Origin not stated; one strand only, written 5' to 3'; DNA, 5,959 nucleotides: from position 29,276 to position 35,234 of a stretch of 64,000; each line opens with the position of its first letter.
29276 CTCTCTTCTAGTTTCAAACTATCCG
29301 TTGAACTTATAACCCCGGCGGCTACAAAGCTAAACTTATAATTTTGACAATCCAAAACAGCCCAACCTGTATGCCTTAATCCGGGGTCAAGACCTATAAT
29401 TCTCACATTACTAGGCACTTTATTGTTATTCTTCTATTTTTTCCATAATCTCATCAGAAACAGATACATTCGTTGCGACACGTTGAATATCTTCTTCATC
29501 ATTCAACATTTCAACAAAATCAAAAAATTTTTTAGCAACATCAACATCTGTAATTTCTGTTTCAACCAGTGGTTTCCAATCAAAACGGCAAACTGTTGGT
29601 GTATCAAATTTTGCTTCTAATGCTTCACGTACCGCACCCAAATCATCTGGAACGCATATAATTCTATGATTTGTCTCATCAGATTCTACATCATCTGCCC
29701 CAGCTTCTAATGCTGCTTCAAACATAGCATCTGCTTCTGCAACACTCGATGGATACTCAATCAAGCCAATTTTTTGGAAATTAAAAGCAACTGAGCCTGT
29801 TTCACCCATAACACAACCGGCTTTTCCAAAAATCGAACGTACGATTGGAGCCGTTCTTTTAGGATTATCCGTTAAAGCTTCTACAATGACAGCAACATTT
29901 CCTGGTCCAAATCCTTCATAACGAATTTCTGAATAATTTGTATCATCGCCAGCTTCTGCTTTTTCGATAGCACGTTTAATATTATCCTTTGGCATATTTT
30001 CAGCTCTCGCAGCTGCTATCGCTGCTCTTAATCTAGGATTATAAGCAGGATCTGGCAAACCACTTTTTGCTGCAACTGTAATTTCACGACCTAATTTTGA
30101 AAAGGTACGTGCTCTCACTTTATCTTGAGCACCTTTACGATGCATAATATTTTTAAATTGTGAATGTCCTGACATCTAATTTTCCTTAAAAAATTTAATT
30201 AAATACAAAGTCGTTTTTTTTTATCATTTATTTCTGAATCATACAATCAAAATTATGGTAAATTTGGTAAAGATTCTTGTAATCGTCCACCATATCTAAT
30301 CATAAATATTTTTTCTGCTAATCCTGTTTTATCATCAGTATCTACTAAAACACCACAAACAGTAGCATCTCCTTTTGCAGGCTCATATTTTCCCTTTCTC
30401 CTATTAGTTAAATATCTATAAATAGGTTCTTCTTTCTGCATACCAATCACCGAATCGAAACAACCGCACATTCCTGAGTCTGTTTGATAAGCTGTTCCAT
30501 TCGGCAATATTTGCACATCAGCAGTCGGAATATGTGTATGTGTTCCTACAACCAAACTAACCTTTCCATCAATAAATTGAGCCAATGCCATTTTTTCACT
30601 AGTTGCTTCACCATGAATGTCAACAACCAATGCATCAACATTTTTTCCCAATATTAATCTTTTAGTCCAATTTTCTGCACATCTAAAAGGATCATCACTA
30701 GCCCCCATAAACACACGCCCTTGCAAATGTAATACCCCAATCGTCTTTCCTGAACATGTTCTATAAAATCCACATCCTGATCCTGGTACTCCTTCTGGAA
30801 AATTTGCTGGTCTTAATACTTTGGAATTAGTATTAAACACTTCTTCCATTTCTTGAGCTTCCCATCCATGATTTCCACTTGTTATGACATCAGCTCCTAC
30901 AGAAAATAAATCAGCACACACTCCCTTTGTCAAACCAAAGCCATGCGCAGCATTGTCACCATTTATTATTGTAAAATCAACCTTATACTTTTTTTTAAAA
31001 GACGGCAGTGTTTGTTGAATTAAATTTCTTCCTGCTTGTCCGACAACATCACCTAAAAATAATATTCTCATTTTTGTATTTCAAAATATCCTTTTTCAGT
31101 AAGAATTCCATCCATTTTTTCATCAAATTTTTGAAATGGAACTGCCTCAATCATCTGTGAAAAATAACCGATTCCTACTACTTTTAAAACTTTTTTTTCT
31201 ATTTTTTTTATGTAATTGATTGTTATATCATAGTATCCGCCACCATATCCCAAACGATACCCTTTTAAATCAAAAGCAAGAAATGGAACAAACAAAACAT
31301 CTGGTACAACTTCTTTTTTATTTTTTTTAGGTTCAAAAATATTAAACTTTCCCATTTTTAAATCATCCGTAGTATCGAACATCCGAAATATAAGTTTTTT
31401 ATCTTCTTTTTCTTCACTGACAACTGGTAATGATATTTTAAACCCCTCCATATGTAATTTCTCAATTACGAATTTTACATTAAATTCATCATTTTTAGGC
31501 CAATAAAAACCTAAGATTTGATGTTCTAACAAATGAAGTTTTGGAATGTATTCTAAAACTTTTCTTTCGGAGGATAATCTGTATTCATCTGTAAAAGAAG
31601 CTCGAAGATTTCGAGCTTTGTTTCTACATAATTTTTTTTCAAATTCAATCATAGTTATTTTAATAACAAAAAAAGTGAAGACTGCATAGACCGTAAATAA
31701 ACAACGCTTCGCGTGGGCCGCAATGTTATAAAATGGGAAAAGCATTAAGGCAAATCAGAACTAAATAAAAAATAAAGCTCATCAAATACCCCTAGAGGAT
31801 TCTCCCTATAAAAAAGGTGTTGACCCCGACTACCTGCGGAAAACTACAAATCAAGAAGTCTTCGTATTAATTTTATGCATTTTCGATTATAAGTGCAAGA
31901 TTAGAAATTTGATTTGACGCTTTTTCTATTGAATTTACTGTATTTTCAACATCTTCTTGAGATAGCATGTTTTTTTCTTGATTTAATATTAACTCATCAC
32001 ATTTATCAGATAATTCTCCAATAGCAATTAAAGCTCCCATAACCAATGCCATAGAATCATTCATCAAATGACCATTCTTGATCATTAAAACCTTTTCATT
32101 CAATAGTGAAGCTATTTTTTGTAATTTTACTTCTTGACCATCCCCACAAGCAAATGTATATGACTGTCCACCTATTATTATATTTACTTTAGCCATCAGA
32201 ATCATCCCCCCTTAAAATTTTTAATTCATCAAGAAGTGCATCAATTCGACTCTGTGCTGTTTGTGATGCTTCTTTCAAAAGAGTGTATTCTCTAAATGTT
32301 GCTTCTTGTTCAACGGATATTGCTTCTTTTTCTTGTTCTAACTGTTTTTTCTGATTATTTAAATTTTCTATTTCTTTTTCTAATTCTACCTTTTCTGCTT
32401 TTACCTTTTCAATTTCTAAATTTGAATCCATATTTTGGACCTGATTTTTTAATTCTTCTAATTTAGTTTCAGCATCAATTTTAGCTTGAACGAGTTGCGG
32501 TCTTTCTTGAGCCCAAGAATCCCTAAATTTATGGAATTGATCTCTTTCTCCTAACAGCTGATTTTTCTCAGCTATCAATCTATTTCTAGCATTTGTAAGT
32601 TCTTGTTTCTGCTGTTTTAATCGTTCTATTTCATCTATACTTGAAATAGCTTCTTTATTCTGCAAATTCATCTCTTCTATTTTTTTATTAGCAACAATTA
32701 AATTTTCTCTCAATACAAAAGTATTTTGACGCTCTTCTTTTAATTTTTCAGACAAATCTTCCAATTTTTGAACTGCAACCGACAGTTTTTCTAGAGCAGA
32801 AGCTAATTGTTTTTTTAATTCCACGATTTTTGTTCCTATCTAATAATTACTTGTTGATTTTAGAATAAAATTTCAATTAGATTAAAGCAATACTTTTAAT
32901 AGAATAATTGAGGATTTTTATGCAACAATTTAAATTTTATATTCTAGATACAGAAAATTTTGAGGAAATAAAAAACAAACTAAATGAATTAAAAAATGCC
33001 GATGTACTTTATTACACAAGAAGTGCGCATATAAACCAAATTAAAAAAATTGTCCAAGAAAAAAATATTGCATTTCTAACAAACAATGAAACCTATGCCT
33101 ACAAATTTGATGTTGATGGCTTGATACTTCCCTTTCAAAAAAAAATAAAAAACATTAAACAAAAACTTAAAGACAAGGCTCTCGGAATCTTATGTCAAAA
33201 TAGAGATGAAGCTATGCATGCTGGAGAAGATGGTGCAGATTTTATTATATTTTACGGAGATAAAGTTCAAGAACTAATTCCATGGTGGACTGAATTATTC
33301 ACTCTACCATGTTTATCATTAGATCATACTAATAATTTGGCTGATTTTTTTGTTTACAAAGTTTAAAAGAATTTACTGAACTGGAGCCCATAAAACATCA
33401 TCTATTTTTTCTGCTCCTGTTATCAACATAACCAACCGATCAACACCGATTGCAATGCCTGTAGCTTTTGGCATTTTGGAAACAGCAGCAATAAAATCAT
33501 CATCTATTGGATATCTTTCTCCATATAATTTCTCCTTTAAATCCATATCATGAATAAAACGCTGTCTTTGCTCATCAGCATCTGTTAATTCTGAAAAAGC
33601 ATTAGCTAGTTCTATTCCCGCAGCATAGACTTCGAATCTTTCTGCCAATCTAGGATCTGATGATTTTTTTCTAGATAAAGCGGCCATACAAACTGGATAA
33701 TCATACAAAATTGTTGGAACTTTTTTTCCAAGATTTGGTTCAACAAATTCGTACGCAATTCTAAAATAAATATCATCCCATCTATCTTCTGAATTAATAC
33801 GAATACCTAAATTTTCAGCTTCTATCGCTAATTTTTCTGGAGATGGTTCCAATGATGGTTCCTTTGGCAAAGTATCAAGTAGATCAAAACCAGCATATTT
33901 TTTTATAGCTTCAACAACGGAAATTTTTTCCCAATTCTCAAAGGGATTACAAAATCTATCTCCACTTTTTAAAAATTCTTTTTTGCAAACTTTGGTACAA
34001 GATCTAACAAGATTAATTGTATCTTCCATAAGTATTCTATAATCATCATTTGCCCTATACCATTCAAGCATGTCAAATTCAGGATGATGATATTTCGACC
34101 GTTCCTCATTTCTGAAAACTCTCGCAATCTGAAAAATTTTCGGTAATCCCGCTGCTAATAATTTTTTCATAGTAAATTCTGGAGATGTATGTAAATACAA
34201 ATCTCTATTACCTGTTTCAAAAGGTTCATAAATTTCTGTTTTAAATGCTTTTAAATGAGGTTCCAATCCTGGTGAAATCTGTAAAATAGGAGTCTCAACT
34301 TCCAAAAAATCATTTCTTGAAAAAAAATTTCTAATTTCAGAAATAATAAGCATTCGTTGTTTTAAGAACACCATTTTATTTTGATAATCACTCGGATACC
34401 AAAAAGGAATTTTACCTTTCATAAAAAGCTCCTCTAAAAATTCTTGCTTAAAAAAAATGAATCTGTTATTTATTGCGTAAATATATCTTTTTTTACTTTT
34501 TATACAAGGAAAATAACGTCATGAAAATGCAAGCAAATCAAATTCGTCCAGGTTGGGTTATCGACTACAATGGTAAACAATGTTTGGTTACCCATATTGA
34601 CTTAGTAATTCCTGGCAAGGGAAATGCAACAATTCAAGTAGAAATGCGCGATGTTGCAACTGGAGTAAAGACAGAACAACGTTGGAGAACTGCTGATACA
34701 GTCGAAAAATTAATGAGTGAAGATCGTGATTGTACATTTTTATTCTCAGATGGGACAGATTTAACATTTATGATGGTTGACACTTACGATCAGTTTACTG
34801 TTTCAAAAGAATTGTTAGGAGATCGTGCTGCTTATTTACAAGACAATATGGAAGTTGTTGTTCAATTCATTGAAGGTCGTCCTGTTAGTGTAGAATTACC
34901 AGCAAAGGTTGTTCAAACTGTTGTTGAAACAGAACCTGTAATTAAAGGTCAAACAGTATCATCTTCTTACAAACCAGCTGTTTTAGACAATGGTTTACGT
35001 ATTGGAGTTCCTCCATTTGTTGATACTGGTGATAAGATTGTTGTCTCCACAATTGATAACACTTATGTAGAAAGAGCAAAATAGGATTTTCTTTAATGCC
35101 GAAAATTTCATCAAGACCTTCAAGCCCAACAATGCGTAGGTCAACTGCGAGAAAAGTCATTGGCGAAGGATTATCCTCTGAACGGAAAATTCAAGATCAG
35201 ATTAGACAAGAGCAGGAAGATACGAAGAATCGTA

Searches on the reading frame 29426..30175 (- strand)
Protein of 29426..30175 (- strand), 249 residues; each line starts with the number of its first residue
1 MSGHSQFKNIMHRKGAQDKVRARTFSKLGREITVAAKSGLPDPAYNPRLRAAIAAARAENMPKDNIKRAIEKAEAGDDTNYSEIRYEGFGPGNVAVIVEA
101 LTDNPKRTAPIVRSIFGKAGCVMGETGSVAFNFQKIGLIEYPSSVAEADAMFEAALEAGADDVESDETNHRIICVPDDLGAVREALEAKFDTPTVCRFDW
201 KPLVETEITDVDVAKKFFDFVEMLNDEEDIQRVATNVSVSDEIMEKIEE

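Call 54: search_protein_families(library=pfam, proteins=[window:29426-30175:-], max_evalue=0.000001)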
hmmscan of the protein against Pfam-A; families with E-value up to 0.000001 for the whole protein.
window:29426-30175:- (249 aa): 2 families
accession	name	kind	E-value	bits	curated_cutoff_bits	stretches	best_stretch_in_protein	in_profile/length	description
PF01709.26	Transcrip_reg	-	1.1e-48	165.4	27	1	81-237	1-160/160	TACO1/YebC second and third domain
PF20772.2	TACO1_YebC_N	-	2.1e-30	105.4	36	1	5-74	1-71/73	TACO1/YebC protein N-terminal domain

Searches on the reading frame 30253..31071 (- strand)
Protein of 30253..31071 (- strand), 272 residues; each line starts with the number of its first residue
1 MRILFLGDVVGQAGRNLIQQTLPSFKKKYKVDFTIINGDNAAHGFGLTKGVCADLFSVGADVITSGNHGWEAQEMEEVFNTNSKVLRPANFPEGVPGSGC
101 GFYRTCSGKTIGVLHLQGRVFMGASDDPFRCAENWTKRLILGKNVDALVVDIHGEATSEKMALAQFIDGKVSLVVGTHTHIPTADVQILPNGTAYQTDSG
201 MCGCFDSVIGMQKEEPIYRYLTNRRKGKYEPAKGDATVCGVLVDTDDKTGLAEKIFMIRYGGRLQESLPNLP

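Call 54: search_protein_families(library=pfam, proteins=[window:30253-31071:-], max_evalue=0.000001)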
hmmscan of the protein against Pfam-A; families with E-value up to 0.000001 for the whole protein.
window:30253-31071:- (272 aa): 2 families
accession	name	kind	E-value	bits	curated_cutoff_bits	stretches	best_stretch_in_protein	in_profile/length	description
PF13277.11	YmdB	-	1.5e-97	326.2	27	1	4-256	1-251/253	YmdB-like protein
PF00149.33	Metallophos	-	3.4e-10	41.1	21.5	1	1-182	1-191/191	Calcineurin-like phosphoesterase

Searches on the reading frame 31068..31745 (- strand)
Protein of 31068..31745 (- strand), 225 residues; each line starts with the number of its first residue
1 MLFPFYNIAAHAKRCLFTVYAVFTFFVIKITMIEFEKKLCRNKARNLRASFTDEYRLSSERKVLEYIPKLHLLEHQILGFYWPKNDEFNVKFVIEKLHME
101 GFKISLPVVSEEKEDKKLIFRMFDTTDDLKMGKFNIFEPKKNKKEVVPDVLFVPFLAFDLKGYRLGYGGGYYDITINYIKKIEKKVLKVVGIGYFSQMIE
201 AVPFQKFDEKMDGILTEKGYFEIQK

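Call 54: search_protein_families(library=pfam, proteins=[window:31068-31745:-], max_evalue=0.000001)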
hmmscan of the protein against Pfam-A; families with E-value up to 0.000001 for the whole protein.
window:31068-31745:- (225 aa): 1 family
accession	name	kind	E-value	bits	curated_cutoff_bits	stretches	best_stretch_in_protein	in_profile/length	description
PF01812.26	5-FTHF_cyc-lig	-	3e-31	109.2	27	1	37-217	1-186/186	5-formyltetrahydrofolate cyclo-ligase family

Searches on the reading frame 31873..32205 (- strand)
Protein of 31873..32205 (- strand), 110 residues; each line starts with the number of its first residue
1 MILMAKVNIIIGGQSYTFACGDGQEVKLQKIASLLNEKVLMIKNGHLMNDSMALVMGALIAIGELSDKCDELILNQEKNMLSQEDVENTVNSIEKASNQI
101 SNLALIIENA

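Call 54: search_protein_families(library=pfam, proteins=[window:31873-32205:-], max_evalue=0.000001)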
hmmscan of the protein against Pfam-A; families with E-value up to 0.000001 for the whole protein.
window:31873-32205:- (110 aa): 1 family
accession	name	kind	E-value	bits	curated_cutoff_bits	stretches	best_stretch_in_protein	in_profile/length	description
PF05164.18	ZapA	-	4.7e-12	46.5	23.8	1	7-99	1-87/88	Cell division protein ZapA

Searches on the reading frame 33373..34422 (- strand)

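Call 54: search_protein_families(library=pfam, proteins=[window:33373-34422:-], max_evalue=0.000001)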
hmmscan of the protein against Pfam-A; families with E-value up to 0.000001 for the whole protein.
window:33373-34422:- (349 aa): 1 family
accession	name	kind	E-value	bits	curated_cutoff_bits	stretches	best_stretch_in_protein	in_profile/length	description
PF00152.25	tRNA-synt_2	-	3.6e-51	174.5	25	1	19-345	21-303/308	tRNA synthetases class II (D, K and N)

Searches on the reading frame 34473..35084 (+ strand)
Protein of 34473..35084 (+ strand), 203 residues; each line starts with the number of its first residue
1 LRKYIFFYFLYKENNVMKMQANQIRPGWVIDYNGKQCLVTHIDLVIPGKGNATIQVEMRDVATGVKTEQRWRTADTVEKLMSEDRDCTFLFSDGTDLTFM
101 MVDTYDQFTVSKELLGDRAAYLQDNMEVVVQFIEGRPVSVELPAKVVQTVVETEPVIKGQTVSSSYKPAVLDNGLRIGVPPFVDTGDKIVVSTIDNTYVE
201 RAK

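Call 54: search_protein_families(library=pfam, proteins=[window:34473-35084:+], max_evalue=0.000001)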
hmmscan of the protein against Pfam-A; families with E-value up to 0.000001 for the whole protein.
window:34473-35084:+ (203 aa): 3 families
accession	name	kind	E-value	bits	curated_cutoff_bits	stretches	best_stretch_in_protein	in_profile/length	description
PF09285.17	Elong-fact-P_C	-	1.1e-22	79.8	25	1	146-201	1-56/56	Elongation factor P, C-terminal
PF01132.26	EFP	-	6.5e-19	68.1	27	1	85-138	1-54/54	Elongation factor P (EF-P) OB domain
PF08207.18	EFP_N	-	1e-17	64.3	23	1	21-77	2-58/58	Elongation factor P (EF-P) KOW-like domain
